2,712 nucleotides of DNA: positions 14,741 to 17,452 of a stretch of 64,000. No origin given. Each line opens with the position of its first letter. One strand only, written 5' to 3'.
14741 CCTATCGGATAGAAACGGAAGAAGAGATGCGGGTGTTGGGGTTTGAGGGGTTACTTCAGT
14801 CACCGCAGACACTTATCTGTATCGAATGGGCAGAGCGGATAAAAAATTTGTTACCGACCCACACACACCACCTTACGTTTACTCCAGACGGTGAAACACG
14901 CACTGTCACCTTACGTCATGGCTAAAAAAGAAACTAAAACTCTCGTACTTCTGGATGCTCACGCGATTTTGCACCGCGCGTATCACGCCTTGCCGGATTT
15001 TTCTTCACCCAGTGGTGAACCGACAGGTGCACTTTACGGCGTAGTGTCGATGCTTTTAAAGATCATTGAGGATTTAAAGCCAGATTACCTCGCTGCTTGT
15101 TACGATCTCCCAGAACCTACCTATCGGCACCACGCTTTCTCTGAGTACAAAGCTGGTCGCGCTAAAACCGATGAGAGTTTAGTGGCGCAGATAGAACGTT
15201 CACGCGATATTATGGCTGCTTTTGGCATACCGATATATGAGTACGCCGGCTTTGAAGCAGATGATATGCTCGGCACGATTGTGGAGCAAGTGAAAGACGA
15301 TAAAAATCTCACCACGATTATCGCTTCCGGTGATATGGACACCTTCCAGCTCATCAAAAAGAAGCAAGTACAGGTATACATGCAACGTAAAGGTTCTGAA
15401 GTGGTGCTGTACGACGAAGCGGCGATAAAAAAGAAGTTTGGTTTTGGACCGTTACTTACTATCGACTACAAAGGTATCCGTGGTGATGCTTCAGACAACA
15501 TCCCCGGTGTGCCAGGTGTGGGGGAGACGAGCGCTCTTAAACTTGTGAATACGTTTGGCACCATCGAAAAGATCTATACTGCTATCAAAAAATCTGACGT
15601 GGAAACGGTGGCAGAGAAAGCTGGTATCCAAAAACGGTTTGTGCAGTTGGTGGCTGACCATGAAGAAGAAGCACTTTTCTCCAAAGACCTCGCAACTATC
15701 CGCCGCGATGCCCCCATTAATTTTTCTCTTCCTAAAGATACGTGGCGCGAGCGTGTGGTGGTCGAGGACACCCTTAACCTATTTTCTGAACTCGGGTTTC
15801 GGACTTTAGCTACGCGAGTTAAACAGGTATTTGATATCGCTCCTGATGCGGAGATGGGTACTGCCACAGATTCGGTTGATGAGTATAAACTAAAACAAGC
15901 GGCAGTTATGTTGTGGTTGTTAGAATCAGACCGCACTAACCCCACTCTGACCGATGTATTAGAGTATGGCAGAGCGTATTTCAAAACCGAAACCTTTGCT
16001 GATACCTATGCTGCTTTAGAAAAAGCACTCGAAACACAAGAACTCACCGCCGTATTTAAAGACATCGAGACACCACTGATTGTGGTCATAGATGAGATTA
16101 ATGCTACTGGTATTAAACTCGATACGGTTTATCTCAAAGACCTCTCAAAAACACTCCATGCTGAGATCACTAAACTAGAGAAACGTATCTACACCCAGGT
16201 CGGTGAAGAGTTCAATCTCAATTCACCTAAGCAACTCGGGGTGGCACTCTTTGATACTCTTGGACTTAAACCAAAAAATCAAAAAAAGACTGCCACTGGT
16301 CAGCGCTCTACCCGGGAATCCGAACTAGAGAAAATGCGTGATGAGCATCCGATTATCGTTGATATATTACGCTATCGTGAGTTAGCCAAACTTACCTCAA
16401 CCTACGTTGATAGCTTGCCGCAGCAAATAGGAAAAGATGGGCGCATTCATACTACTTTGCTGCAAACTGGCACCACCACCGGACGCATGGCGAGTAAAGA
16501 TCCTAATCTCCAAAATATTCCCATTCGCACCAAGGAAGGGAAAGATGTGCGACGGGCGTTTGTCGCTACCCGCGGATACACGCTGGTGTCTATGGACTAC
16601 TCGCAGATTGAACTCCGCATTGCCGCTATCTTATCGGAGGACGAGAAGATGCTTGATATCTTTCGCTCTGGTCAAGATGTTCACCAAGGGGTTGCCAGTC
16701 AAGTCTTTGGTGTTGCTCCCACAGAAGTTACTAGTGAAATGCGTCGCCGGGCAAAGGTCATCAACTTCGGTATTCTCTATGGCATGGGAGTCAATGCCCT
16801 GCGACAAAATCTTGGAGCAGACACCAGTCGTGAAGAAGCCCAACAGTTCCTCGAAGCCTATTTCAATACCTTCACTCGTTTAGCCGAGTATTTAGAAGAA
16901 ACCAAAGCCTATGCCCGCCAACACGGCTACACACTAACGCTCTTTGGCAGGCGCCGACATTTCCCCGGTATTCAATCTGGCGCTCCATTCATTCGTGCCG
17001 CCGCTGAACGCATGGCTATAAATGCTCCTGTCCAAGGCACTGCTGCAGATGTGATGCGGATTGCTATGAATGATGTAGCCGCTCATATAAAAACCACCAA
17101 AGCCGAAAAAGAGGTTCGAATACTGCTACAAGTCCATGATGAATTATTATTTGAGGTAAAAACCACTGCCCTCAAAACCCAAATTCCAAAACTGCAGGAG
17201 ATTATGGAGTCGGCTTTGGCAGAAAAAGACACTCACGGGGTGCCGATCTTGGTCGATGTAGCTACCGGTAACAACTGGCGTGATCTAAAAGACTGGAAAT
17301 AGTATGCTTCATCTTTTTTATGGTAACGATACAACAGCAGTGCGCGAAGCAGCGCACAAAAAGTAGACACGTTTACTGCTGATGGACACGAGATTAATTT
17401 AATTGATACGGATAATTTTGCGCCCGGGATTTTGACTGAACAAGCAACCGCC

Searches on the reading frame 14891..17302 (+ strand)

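Call 40: search_protein_families(library=pfam, proteins=[window:14891-17302:+], max_evalue=0.001)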
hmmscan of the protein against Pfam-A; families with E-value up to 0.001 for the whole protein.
window:14891-17302:+ (803 aa): 4 families
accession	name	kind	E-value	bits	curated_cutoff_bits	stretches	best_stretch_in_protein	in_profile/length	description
PF00476.26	DNA_pol_A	-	2.4e-141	471.5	34.3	1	414-797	3-380/381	DNA polymerase family A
PF02739.22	5_3_exonuc_N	-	1.9e-49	168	34.3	1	17-184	1-164/164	5'-3' exonuclease, N-terminal resolvase-like domain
PF01367.25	5_3_exonuc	-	2e-23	83.1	40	1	188-282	4-88/97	5'-3' exonuclease, C-terminal SAM fold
PF14520.12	HHH_5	-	0.00027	21.8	27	1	206-248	6-45/57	Helix-hairpin-helix domain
